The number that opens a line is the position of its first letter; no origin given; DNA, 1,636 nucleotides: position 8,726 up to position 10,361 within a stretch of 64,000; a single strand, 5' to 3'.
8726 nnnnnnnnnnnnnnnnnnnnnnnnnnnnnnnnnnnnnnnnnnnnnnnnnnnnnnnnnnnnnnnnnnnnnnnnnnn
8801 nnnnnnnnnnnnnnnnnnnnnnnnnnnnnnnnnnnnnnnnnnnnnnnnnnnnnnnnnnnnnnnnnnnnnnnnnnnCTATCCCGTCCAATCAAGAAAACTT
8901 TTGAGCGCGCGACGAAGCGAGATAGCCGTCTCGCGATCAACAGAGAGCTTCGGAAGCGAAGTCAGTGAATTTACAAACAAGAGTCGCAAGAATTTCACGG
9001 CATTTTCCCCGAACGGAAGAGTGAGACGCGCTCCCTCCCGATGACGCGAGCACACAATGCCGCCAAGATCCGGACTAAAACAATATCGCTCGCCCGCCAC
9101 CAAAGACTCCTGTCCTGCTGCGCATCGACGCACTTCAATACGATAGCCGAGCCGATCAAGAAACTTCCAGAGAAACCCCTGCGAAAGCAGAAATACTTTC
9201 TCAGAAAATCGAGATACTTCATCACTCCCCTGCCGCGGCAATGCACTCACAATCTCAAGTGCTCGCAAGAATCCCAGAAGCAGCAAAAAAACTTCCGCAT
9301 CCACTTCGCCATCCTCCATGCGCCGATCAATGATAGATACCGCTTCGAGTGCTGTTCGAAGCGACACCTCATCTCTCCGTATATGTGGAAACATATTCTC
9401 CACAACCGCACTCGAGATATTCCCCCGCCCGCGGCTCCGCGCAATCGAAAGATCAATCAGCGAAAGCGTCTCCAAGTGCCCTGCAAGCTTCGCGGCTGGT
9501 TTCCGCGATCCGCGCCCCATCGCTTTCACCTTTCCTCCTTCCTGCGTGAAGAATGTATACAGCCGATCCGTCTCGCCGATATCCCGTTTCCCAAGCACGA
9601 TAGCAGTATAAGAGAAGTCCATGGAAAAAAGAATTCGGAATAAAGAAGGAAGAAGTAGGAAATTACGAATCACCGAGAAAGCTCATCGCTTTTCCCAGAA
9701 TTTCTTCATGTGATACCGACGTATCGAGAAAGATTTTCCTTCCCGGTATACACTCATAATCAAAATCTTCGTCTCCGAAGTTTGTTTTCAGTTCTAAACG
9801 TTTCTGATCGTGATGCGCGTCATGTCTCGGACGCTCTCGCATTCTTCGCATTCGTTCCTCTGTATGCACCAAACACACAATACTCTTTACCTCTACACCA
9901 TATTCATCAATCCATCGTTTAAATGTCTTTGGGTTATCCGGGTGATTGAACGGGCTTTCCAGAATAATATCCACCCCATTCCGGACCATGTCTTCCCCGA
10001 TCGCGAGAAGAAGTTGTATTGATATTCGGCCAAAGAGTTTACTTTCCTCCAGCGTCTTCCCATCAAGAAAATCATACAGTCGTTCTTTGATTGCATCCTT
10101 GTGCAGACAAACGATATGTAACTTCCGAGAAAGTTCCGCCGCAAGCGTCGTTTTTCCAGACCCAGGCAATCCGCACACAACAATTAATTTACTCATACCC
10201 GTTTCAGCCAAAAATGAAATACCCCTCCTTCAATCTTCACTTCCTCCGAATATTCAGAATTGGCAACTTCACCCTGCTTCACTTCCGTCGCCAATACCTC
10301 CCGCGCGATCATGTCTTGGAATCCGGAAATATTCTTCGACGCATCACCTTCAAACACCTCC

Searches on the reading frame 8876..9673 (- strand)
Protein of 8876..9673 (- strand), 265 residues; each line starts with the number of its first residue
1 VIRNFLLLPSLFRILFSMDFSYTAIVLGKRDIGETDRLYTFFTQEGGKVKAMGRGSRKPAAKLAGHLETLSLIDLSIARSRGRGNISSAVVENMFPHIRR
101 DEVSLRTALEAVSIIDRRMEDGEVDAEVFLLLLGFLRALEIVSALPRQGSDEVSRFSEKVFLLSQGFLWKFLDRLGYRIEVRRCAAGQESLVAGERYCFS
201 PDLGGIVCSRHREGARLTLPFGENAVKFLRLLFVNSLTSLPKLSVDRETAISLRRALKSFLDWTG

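Call 3: search_protein_families(library=pfam, proteins=[window:8876-9673:-], max_evalue=0.1)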
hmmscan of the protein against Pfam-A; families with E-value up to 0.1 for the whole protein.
window:8876-9673:- (265 aa): 2 families
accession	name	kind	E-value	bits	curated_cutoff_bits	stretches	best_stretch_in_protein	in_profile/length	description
PF11967.14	RecO_N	-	8.1e-15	55.1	27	1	18-91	1-76/80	Recombination protein O N terminal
PF02565.21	RecO_C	-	7e-11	42.6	22.1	1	112-263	14-147/157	Recombination protein O C terminal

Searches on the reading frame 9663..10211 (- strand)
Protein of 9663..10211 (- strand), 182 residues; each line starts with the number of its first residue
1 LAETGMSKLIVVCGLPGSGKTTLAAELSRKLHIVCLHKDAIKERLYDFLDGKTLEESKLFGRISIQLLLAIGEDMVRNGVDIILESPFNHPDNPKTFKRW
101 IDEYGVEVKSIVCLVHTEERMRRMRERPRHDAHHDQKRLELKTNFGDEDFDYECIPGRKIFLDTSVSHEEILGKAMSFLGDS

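Call 3: search_protein_families(library=pfam, proteins=[window:9663-10211:-], max_evalue=0.1)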
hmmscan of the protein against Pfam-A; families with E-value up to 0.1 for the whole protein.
window:9663-10211:- (182 aa): 28 families (the best 25 are shown)
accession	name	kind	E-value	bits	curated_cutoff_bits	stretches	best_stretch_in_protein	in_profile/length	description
PF13671.12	AAA_33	-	3.1e-19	70.1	27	1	9-134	1-125/143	AAA domain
PF06414.18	Zeta_toxin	-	3.3e-12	46.7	22.3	1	8-133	17-148/199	Zeta toxin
PF13238.12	AAA_18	-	2.6e-10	41.3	29.4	1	10-135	1-119/128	AAA domain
PF13207.12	AAA_17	-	4.5e-05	24.2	27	1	14-37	2-25/136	AAA domain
PF08433.16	KTI12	-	7.2e-05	22.9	22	1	9-32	3-26/271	Chromatin associated protein KTI12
PF13401.12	AAA_22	-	7.9e-05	23.4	27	1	8-42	6-33/130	AAA domain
PF13521.12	AAA_28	-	0.0016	19.1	27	1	10-43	2-34/164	AAA domain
PF20720.3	nSTAND3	-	0.0018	18.4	27.2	1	8-31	18-41/155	Novel STAND NTPase 3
PF13191.12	AAA_16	-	0.0039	18.2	32.6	1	3-32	20-49/167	AAA ATPase domain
PF05729.18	NACHT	-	0.0074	16.6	26.7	1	9-40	2-33/167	NACHT domain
PF01583.26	APS_kinase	-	0.0075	16.8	21.1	1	8-33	3-28/152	Adenylylsulphate kinase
PF13189.12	Cytidylate_kin2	-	0.0078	16.8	28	1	14-44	6-36/176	Cytidylate kinase-like family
PF24883.2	NPHP3_N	-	0.0089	16.7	24.8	1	5-33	20-48/164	Nephrocystin 3, N-terminal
PF01443.25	Viral_helicase1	-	0.0097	16.2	21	1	10-41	1-32/228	Viral superfamily 1 RNA helicase core domain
PF01078.27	Mg_chelatase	-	0.011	15.6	20.3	0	5-29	21-44/207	Magnesium chelatase, subunit ChlI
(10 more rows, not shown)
